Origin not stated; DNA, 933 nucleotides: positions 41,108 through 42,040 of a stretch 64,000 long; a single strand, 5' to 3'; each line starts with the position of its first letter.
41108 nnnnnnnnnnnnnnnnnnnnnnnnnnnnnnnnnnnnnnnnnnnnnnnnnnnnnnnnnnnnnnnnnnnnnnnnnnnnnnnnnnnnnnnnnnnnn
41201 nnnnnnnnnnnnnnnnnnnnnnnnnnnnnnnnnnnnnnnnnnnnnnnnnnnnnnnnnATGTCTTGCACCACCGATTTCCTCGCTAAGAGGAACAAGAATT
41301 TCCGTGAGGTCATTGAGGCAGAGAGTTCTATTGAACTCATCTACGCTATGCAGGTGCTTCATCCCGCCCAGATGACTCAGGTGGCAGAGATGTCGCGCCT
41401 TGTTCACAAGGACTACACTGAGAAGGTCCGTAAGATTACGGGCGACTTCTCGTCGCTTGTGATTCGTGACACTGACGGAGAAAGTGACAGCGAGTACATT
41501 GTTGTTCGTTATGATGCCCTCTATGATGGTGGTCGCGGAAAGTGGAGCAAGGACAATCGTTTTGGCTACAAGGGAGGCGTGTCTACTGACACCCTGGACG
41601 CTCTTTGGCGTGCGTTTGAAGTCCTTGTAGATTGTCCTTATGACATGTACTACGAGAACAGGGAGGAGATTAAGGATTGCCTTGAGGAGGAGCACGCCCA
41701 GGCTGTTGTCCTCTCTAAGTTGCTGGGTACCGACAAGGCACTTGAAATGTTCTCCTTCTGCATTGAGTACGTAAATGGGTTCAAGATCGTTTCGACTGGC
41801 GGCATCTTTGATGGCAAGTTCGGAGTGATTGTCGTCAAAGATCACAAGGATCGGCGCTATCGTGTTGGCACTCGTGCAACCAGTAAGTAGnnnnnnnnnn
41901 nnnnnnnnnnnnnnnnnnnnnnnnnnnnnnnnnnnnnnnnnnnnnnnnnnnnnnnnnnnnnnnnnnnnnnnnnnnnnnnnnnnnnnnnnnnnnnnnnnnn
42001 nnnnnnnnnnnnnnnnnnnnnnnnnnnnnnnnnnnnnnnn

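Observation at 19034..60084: Plus-strand-only motif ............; one copy is identical to the T7-class promoter core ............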

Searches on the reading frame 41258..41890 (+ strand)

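Call 77: search_protein_families(library=pfam, proteins=[window:41258-41890:+], max_evalue=0.01)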
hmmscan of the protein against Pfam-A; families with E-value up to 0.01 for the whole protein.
window:41258-41890:+ (210 aa): 1 family
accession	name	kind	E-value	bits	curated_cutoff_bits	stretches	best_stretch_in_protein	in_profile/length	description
PF07997.16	DUF1694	-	0.0091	16.5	25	0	133-196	47-109/117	Protein of unknown function (DUF1694)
